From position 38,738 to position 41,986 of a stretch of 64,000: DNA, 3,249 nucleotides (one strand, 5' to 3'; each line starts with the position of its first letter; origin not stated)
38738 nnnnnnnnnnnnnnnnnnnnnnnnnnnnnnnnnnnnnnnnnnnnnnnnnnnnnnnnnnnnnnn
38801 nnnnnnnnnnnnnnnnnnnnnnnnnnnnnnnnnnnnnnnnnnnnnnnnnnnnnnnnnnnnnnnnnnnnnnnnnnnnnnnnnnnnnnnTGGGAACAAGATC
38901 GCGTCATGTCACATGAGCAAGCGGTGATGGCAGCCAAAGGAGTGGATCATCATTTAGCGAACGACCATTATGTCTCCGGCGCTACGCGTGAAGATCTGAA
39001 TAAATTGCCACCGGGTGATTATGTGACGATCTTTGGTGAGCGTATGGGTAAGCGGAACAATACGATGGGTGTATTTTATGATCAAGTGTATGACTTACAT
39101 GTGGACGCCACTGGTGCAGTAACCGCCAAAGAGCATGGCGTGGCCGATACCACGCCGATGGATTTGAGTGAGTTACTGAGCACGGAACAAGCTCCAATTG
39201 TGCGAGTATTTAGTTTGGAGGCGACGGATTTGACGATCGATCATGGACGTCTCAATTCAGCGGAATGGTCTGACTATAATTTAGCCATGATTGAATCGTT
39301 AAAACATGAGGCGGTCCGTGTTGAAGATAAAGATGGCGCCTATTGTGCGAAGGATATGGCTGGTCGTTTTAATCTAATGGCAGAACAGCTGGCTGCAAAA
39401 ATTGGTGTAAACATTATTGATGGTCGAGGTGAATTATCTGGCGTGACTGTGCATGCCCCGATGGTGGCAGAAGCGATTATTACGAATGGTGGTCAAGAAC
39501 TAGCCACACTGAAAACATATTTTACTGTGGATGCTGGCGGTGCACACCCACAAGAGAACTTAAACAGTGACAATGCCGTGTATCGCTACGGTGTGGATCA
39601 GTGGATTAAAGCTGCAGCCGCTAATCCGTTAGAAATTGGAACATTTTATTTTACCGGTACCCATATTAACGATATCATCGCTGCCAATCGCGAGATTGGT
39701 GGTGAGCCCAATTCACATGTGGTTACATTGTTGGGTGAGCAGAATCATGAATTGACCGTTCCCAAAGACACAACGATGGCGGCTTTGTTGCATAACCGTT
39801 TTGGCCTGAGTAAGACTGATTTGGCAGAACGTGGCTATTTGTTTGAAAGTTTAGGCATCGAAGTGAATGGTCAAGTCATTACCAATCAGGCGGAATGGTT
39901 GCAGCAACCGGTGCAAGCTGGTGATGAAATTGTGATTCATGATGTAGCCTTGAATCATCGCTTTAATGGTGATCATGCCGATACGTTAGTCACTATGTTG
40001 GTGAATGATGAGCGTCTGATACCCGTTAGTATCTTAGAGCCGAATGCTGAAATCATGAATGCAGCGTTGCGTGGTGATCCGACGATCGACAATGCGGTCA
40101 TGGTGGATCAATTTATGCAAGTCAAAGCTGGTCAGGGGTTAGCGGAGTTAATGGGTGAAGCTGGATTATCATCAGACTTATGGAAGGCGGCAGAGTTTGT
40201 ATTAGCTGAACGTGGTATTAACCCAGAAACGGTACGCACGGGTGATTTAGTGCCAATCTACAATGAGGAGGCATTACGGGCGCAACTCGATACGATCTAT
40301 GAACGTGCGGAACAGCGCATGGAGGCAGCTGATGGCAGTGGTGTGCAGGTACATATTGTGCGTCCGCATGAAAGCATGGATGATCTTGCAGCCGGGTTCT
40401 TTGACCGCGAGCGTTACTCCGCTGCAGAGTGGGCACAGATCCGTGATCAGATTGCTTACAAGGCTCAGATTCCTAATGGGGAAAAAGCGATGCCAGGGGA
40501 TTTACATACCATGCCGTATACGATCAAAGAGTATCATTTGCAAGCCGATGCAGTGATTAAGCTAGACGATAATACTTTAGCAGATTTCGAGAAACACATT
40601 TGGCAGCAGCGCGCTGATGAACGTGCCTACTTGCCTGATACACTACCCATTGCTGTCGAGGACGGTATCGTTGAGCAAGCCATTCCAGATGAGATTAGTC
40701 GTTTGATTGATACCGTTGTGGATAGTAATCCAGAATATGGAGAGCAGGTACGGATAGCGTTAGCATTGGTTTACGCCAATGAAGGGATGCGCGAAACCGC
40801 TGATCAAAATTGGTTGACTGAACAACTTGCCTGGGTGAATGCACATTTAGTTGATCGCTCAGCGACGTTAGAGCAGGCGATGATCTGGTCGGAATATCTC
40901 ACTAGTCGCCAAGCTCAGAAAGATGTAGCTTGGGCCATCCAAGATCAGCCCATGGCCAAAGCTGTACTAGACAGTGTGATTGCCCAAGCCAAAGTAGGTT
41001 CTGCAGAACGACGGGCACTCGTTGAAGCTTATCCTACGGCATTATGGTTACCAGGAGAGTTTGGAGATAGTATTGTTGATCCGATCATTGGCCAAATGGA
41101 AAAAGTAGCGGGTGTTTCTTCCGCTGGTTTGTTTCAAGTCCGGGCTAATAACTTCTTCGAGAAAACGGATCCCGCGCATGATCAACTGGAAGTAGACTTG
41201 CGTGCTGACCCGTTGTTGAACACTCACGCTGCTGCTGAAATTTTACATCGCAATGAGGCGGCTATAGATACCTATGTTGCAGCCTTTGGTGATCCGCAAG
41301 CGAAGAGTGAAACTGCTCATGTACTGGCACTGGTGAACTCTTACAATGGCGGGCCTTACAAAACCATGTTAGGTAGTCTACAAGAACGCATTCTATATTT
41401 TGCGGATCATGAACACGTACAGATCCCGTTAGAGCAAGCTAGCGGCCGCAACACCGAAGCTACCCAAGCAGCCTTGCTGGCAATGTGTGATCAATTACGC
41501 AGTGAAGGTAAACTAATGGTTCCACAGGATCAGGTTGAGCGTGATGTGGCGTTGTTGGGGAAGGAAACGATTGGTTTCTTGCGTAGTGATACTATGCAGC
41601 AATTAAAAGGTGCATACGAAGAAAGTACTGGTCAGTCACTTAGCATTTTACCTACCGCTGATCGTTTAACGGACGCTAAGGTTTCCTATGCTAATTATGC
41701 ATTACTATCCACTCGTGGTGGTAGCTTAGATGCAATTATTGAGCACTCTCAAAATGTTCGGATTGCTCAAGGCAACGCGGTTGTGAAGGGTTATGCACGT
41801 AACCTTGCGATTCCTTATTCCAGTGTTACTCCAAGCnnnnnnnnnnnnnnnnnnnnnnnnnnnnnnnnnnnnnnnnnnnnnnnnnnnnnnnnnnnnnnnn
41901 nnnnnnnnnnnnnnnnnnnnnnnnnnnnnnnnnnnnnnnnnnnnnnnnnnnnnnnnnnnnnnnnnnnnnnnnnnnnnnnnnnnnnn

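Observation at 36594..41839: Giant 1623-aa protein co-translated with a small helical protein, divergently arranged with a MacAB-type efflux operon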

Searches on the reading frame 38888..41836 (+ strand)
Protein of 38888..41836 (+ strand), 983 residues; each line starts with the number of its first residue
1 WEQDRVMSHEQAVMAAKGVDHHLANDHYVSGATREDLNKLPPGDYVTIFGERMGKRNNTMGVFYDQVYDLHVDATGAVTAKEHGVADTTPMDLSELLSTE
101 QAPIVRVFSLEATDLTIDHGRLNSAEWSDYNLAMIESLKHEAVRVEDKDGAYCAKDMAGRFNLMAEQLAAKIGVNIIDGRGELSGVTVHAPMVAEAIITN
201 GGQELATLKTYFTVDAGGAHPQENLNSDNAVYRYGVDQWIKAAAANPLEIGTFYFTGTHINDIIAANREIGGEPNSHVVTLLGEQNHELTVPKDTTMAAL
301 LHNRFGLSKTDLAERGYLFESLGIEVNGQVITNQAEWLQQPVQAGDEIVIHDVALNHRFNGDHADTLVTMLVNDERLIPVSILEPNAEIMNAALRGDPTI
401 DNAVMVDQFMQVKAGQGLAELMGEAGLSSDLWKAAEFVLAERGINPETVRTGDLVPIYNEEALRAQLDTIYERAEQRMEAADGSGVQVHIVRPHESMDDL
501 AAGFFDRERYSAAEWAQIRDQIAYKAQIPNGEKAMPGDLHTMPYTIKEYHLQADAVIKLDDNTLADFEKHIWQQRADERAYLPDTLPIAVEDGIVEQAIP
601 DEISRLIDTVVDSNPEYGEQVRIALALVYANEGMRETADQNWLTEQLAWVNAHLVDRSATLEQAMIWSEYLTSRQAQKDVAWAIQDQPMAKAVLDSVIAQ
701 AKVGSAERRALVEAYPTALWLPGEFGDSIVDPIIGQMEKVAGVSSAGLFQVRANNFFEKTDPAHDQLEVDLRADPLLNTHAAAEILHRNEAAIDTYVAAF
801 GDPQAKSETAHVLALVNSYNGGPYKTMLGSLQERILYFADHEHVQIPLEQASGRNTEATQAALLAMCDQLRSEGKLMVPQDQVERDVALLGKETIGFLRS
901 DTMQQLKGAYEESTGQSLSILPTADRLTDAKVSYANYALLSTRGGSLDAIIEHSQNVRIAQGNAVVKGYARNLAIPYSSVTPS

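Call 37: predict_structure(alignment_id=A2)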
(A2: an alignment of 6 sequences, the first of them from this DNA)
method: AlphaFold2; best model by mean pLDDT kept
length: 983 residues; sequences in the alignment: 6
mean_pLDDT: 44.0   pTM: 0.30
mean pLDDT of the five models: 44.0, 43.8, 42.1, 40.6, 39.9
residues with pLDDT >= 90: 0; 70-90: 125; 50-70: 102; < 50: 756
segments of 3 or more residues with pLDDT < 50: 1-67, 74-76, 84-87, 97-119, 128-130, 133-135, 137-226, 230-232, 234-324, 332-402, 539-542, 576-596, 602-607, 609-856, 874-879, 881-883, 885-983
pLDDT, mean of each block of 10 residues (from residue 1): 36 34 27 35 30 31 45 51 52 50 23 36 47 48 30 27 34 42 38 45 32 33 47 47 37 35 36 30 25 35 38 38 48 46 42 36 35 33 28 33 58 77 82 80 66 73 78 77 69 80 77 79 82 63 65 78 72 49 41 45 48 39 39 33 32 31 33 31 28 33 37 36 31 36 38 40 46 40 44 44 41 39 34 39 37 45 57 49 45 38 40 38 31 33 33 40 28 22 22
secondary structure, 60 per line:
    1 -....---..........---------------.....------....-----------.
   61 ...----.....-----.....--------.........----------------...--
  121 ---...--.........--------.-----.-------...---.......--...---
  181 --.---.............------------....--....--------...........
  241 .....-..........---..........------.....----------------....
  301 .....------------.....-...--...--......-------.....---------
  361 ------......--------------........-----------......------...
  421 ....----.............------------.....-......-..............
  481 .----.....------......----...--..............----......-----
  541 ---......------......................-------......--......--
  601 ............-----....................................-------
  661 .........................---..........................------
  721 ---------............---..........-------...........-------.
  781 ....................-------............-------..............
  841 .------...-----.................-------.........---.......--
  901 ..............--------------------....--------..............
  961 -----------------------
elements in order (helices of 4 or more, strands of 3 or more residues): H2-5 H9-18 H34-38 H45-48 E60-63 E68-72 E78-82 H93-99 E116-118 H129-137 E160-162 H166-172 E175-177 E187-189 H190-199 E212-215 E218-221 H230-245 H247-256 H260-269 E276-280 H297-305 H318-322 E324-326 E329-331 H334-339 E347-351 H367-372 H387-394 E406-411 H418-424 H429-441 E454-458 H460-465 H467-481 E486-490 H497-502 H512-525 E530-535 E544-549 E556-560 H561-577 E585-590 E593-598 H601-612 H618-653 H661-685 H689-714 H730-741 H745-754 H762-772 H780-800 H808-819 H827-841 H856-872 H880-888 H892-898 H901-914 H935-938 H947-960
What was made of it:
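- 40103..40267 (+): LysM-like module 2 (aa about 1046-1100). AF2 predicts beta-alpha-alpha-beta here with pLDDT 66-82 (call 37).
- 40343..40522 (+): LysM-like module 3 (aa about 1126-1185). AF2 predicts beta-alpha-alpha-beta here (call 37).
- On LysM domain (PF01476): AF2 shows the matching secondary-structure pattern at pLDDT 66-82 (call 37).
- On Papain-like / NlpC-P60 / CHAP cysteine peptidases: The AF2 model of this region has pLDDT below 50 (call 37).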

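Call 38: search_protein_representatives(alignment_id=A2)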
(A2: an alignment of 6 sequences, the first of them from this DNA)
Query: 6 sequences, 961 profile positions. Proteins with E-value up to 0.001 (for the whole library): 21; up to 1e-10: 17; up to 1e-30: 9. The best 21 are listed.
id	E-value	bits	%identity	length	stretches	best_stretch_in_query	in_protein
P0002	0.0e+00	1770.7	-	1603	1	1-958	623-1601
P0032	0.0e+00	1065.0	-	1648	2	8-481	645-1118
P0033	2.3e-287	972.4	-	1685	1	13-955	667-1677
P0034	7.6e-282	954.1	-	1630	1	25-956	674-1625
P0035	2.1e-268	909.6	-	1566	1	15-939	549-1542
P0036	2.1e-213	727.6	-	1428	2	3-639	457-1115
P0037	3.4e-125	435.6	-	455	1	17-426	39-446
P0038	5.6e-70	252.9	-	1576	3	61-633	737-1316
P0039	1.9e-46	175.0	-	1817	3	148-648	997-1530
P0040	1.3e-20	89.5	-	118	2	872-955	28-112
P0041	3.4e-19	84.8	-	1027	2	756-937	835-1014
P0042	2.7e-17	78.5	-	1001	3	228-630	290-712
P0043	9.4e-15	70.1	-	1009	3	724-935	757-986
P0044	2.3e-13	65.5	-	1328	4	208-470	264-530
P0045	2.2e-11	58.9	-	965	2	857-944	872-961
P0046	2.9e-11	58.6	-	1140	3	875-936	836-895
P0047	3.6e-11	58.2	-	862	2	676-937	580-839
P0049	2.4e-08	48.9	-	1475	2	720-910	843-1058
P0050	2.5e-04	35.6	-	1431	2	825-934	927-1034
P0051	5.6e-04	34.4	-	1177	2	842-910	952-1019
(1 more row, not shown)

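Call 40: search_protein_families(library=pfam, proteins=[P0038, P0039, P0041, P0042, P0043, P0044, P0045, P0047], max_evalue=0.01)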
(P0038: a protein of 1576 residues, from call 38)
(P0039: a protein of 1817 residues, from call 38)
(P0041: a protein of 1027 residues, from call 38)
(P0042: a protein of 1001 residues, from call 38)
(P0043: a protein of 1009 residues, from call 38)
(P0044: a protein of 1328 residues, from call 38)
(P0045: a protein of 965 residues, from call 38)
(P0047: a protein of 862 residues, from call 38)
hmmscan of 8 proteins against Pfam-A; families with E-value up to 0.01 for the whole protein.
P0038 (1576 aa): 2 families
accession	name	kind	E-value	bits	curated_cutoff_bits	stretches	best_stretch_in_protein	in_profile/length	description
PF01476.26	LysM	-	2.2e-07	31.2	20.9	1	535-585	1-43/43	LysM domain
PF02597.26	ThiS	-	0.0077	17.2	22.5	0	996-1035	32-69/76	ThiS family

P0039 (1817 aa): 0 families

P0041 (1027 aa): 0 families

P0042 (1001 aa): 0 families

P0043 (1009 aa): 0 families

P0044 (1328 aa): 1 family
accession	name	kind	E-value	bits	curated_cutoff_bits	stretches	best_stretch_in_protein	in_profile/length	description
PF03816.19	LytR_cpsA_psr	-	2.2e-11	44.6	24.6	1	1063-1187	9-126/150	LytR_cpsA_psr family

P0045 (965 aa): 0 families

P0047 (862 aa): 0 families

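Call 43: find_encoding_contigs(protein=P0041, flank=10000, max_places=2)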
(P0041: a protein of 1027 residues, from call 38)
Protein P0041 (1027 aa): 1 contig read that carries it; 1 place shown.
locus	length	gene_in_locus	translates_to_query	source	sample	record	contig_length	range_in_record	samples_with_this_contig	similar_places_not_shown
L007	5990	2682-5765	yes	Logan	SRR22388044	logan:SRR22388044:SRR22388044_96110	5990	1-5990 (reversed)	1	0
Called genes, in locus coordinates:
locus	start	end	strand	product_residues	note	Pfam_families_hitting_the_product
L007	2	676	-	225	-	?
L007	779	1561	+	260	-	PF02153:PDH_N, PF20463:PDH_C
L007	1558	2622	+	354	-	PF01551:Peptidase_M23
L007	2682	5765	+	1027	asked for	-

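Call 52: find_encoding_contigs(protein=P0049, flank=10000, max_places=2)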
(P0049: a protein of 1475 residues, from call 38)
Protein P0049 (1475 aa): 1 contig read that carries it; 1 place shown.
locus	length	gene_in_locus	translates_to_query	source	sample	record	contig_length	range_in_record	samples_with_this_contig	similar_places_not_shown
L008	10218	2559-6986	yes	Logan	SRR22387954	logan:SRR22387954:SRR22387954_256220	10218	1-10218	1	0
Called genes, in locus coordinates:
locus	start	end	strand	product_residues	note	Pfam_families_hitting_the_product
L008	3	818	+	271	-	?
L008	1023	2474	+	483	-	PF11638:DnaA_N, PF00308:Bac_DnaA, PF01695:IstB_IS21 (weak), PF08299:Bac_DnaA_C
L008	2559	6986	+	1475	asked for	PF03734:YkuD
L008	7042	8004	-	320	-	PF02618:YceG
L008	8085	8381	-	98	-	PF02575:YbaB_DNA_bd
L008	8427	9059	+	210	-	PF13473:Cupredoxin_1, PF00127:Copper-bind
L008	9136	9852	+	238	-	PF01386:Ribosomal_L25p, PF14693:Ribosomal_TL5_C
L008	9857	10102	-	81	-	-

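Call 53: find_encoding_contigs(protein=P0043, flank=10000, max_places=2)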
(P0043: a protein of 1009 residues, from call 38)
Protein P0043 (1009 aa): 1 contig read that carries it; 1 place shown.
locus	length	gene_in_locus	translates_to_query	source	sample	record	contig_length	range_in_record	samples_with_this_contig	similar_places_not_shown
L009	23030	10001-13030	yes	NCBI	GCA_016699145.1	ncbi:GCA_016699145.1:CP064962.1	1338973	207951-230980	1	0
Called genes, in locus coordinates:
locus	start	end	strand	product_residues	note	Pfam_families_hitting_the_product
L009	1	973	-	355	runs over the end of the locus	-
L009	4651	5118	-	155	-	-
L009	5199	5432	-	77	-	-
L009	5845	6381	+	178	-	-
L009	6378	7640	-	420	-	-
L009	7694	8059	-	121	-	-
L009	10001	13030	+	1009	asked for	-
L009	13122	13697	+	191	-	PF00574:CLP_protease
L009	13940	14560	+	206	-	-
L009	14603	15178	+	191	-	-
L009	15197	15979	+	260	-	PF01790:LGT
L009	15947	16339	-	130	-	-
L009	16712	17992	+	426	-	PF18073:Zn_ribbon_LapB, PF13481:AAA_25, PF03796:DnaB_C (weak), PF06745:ATPase, PF13191:AAA_16 (faint), PF23442:DUF7125, PF24883:NPHP3_N (faint), PF06745:ATPase (weak)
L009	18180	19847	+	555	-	-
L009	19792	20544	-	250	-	PF01026:TatD_DNase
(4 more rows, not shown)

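Call 68: fold_search(model_id=the predicted structure, library=pdb)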
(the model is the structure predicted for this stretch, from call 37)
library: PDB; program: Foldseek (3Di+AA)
matches with E <= 10: 84; with E <= 0.001: 0
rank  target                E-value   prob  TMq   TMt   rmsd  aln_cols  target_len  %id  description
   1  7qdr_B                4.7e-01  0.07  0.09  0.08  31.4       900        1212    9  Apo human SKI complex in the closed state (released 2022-02-02)
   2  7z8v_C                7.4e-01  0.06  0.07  0.08  34.7       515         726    9  CAND1-SCF-SKP2 (SKP1deldel) CAND1 engaged SCF rocked (released 2023-04-19)
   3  8rx0_E                9.3e-01  0.09  0.08  0.11  29.8       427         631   13  (NEDD8)-CRL2VHL-MZ1-Brd4BD2-Ub(G76S, K48C)-UBE2R1(C93K, S138C, C191S, C223S)-Ub (released 2024-03-06)
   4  8cmk_B                1.0e+00  0.04  0.07  0.08  25.1       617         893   12  Transportin-3 TNPO3 in complex with RSY region of CIRBP (released 2024-03-06)
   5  4c0o_A                1.1e+00  0.08  0.08  0.08  25.5       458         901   12  Transportin 3 in complex with phosphorylated ASF/SF2 (released 2014-01-22)
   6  7z8r_C                1.2e+00  0.06  0.08  0.09  28.9       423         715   10  CAND1-CUL1-RBX1 (released 2023-04-19)
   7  6q6h_N                1.3e+00  0.06  0.08  0.10  29.1       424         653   13  Cryo-EM structure of the APC/C-Cdc20-Cdk2-cyclinA2-Cks2 complex, the D2 box class (released 2019-09-11)
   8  4c0p_A                1.3e+00  0.04  0.07  0.08  24.6       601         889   10  Unliganded Transportin 3 (released 2014-01-22)
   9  9ogb_A                1.5e+00  0.04  0.08  0.08  26.6       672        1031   12  Cryo-EM structure of human exportin-1 conjugated with selinexor and bound to yeast RAN-GTP and human ASB8-ELOB/C (released 2025-11-26)
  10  6nqw                  1.6e+00  0.06  0.06  0.17  19.9       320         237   13  Flagellar protein FcpA from Leptospira biflexa - hexagonal form (released 2020-01-29)
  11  8or3_A                1.6e+00  0.05  0.08  0.09  31.3       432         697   12  CAND1-CUL1-RBX1-SKP1-SKP2-DCNL1 (released 2023-06-28)
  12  9cwt_l                1.6e+00  0.03  0.07  0.09  27.4       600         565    8  Human kidney respiratory complex I (released 2025-08-06)
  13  7p64_L                1.8e+00  0.04  0.07  0.09  26.1       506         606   11  Complex I from E. coli, DDM/LMNG-purified, under Turnover at pH 6, Open state (released 2022-09-21)
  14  7z8t_C                2.0e+00  0.03  0.07  0.08  34.7       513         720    9  CAND1-SCF-SKP2 CAND1 engaged SCF rocked (released 2023-04-19)
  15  8yha_E                2.1e+00  0.08  0.06  0.12  20.9       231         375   13  Type I-EHNH Cascade-ssDNA complex (released 2024-07-31)
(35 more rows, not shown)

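Call 85: search_protein_families(library=pfam, proteins=[P0046, P0050, P0051, P0049, P0033, P0034], max_evalue=0.01)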
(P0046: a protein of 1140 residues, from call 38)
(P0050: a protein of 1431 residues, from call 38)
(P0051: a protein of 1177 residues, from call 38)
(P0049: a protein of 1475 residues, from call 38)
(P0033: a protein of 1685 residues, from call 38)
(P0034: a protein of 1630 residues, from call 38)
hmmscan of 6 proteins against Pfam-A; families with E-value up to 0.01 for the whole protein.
P0046 (1140 aa): 1 family
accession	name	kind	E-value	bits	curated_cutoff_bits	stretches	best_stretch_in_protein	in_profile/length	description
PF01522.26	Polysacc_deac_1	-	3.7e-20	72.6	23.1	1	949-1078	9-122/124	Polysaccharide deacetylase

P0050 (1431 aa): 1 family
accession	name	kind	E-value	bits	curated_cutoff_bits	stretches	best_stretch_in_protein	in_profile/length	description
PF03816.19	LytR_cpsA_psr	-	3.8e-12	47.1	24.6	1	1126-1262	2-127/150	LytR_cpsA_psr family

P0051 (1177 aa): 0 families

P0049 (1475 aa): 2 families
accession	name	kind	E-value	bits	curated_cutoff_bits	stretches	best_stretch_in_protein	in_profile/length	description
PF03734.19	YkuD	-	2e-11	45.1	23.4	1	1317-1448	11-138/146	L,D-transpeptidase catalytic domain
PF08239.17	SH3_3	-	5.1e-05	23.8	27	1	1152-1205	2-48/54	Bacterial SH3 domain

P0033 (1685 aa): 1 family
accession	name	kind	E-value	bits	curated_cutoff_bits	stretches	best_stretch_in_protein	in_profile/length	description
PF01476.26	LysM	-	0.00013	22.3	20.9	0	579-635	1-41/43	LysM domain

P0034 (1630 aa): 1 family
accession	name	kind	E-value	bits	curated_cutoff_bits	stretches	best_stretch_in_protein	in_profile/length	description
PF01476.26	LysM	-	3.4e-08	33.7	20.9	1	578-634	1-42/43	LysM domain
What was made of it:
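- On LysM domain (PF01476): Homologues P0034 and P0038 also pass (calls 40, 85).
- Relatives fuse the same core to YkuD+SH3, LCP and NodB deacetylase domains, and sit next to M23 and YceG genes (calls 40, 43, 52, 85). Relatives fused to YkuD and LCP point to maturation of the cell's own wall (call 85). These act only outside the membrane (call 85).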

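Call 98: find_encoding_contigs(protein=P0039, flank=8000, max_places=2)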
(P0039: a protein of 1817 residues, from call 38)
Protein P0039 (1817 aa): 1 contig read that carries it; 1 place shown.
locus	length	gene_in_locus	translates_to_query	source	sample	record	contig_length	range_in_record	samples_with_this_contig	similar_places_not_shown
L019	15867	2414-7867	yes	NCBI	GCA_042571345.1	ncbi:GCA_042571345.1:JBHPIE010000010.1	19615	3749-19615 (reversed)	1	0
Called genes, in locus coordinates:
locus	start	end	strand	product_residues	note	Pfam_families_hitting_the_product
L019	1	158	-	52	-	PF00436:SSB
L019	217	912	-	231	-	PF01250:Ribosomal_S6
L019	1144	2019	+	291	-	-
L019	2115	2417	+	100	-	-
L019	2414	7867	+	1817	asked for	-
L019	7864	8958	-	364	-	PF01926:MMR_HSR1, PF02421:FeoB_N, PF06071:YchF-GTPase_C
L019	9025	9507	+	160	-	-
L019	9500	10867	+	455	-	PF02878:PGM_PMM_I, PF02879:PGM_PMM_II, PF02880:PGM_PMM_III, PF00408:PGM_PMM_IV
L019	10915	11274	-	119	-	-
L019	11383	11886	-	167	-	-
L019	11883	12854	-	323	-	PF00579:tRNA-synt_1b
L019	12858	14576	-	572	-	PF00753:Lactamase_B, PF23023:Anti-Pycsar_Apyc1 (faint), PF12706:Lactamase_B_2, PF22505:RNase_J_b_CASP, PF17770:RNase_J_C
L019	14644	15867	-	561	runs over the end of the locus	PF00496:SBP_bac_5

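Call 99: find_encoding_contigs(protein=P0038, flank=8000, max_places=2)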
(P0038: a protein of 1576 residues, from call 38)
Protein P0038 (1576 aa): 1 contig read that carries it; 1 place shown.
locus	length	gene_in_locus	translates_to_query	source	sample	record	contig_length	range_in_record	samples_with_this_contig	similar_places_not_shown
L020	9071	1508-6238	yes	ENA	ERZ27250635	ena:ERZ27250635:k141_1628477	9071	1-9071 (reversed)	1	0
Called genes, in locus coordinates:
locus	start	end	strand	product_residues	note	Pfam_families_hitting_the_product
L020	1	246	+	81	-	?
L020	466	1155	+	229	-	-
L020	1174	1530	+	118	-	-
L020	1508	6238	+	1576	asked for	PF01476:LysM (faint)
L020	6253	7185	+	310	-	PF02541:Ppx-GppA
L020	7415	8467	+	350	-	PF02661:Fic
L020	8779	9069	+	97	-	?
